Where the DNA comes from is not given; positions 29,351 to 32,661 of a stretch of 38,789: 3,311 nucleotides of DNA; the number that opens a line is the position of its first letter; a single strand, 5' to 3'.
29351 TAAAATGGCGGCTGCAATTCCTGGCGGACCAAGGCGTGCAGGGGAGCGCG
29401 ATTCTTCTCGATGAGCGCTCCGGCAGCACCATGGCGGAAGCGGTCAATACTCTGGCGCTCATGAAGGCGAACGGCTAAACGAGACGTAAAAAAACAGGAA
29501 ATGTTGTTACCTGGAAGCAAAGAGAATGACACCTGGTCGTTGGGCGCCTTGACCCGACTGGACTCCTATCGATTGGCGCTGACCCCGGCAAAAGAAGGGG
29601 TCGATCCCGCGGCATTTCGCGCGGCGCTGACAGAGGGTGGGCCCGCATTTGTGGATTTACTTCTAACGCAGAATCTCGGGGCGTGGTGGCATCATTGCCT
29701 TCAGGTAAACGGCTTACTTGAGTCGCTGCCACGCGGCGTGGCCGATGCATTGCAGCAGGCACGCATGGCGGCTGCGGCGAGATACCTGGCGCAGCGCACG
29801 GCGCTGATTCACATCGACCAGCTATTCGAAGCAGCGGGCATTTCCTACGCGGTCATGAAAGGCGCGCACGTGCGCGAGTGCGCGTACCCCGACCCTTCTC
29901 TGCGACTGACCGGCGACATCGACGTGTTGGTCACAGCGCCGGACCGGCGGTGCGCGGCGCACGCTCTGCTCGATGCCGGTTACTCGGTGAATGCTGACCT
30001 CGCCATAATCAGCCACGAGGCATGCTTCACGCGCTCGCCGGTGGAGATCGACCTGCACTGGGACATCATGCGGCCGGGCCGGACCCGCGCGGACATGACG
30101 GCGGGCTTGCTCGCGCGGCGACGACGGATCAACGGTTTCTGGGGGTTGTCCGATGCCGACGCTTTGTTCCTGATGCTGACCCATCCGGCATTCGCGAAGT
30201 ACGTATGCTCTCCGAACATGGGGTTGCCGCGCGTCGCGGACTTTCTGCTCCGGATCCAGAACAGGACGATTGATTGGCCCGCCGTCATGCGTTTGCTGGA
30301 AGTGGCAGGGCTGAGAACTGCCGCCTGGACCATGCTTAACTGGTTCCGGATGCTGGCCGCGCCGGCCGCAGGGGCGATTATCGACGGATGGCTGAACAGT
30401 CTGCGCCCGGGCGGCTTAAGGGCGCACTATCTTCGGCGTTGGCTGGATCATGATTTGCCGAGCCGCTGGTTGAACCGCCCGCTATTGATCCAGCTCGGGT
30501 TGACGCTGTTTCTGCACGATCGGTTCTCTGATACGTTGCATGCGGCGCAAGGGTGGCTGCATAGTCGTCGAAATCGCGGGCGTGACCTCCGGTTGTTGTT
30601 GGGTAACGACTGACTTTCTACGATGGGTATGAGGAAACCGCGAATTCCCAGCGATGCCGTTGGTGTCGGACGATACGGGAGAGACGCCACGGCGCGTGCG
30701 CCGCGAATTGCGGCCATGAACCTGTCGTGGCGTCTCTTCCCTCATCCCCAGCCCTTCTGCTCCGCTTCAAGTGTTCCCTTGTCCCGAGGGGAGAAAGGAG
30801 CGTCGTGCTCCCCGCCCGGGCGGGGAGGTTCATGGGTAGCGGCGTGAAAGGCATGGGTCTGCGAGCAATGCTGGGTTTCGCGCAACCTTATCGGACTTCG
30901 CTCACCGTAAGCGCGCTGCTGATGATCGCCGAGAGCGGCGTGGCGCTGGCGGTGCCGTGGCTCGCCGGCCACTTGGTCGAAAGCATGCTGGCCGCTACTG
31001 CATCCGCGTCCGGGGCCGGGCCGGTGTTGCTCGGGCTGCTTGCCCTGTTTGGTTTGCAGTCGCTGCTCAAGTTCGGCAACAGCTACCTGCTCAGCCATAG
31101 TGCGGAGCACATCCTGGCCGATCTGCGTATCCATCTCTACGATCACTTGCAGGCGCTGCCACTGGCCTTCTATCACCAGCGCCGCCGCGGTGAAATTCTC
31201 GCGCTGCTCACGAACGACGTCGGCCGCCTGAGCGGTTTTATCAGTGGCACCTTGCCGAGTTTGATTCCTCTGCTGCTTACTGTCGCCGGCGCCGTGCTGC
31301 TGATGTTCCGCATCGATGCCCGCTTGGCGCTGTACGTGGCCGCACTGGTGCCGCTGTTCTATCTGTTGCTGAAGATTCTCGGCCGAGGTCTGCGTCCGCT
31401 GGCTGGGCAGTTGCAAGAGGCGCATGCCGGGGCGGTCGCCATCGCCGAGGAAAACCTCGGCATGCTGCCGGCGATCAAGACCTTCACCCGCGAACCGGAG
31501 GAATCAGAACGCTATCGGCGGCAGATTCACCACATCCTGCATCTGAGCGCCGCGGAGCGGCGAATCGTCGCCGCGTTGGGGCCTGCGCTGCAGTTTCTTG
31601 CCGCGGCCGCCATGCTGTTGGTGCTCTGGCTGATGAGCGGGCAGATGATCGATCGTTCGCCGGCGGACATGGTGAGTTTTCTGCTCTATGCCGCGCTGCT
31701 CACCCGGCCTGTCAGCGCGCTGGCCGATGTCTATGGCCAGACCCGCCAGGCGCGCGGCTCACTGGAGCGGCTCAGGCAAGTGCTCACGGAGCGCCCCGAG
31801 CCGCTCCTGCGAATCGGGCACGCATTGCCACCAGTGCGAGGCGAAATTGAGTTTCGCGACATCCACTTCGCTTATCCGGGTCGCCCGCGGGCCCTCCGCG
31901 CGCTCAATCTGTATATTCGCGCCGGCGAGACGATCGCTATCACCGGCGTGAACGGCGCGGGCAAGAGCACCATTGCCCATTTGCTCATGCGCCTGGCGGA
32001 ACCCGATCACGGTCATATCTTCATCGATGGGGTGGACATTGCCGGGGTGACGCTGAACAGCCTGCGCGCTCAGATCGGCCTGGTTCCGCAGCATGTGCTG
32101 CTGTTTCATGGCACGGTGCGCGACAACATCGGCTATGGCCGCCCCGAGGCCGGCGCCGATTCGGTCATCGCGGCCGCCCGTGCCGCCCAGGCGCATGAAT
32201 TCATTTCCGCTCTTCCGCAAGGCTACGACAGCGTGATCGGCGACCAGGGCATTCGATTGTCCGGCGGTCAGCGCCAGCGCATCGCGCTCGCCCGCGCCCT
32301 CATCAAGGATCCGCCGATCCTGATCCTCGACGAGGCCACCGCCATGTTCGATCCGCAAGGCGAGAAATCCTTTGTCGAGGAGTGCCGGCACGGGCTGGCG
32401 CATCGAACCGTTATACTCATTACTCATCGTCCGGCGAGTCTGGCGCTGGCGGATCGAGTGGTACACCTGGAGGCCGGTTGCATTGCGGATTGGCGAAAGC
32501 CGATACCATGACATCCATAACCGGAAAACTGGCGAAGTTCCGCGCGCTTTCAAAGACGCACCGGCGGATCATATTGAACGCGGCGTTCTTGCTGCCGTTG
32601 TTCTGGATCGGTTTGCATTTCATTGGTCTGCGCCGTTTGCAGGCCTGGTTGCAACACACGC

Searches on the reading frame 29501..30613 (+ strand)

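Call 21: search_protein_families(library=pfam, proteins=[window:29501-30613:+], max_evalue=0.001)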
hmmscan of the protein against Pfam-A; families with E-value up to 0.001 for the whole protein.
window:29501-30613:+ (370 aa): 1 family
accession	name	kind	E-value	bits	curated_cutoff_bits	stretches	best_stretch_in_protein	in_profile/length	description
PF14907.12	NTP_transf_5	-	1.9e-39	136.2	31.2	1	50-279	8-241/249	Uncharacterised nucleotidyltransferase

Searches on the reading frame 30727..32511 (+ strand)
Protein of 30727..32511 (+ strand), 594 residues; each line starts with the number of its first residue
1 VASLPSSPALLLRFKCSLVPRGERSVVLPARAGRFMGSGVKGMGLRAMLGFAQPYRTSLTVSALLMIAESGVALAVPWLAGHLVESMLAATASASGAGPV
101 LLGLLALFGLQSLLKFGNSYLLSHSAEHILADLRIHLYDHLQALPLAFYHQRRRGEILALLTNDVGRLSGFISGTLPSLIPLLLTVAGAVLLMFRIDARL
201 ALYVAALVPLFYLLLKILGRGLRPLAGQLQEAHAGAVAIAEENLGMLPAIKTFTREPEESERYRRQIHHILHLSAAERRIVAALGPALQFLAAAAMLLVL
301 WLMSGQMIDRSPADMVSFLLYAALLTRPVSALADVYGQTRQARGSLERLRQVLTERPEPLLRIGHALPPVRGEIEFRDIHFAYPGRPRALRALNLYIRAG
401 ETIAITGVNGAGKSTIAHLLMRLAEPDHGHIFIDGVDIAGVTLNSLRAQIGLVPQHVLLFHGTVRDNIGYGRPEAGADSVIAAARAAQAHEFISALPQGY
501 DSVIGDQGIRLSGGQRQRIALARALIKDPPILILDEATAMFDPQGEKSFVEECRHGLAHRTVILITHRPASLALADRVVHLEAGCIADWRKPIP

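Call 21: search_protein_families(library=pfam, proteins=[window:30727-32511:+], max_evalue=0.001)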
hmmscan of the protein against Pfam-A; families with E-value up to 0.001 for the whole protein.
window:30727-32511:+ (594 aa): 3 families
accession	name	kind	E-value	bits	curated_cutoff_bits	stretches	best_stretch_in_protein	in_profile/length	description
PF00664.28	ABC_membrane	-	1.4e-41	143.5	28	1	61-329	3-274/274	ABC transporter transmembrane region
PF00005.33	ABC_tran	-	1.8e-34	119.7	25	1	390-539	1-137/137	ABC transporter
PF02463.25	SMC_N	-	1.9e-05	24.6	40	0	498-581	135-211/220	RecF/RecN/SMC N terminal domain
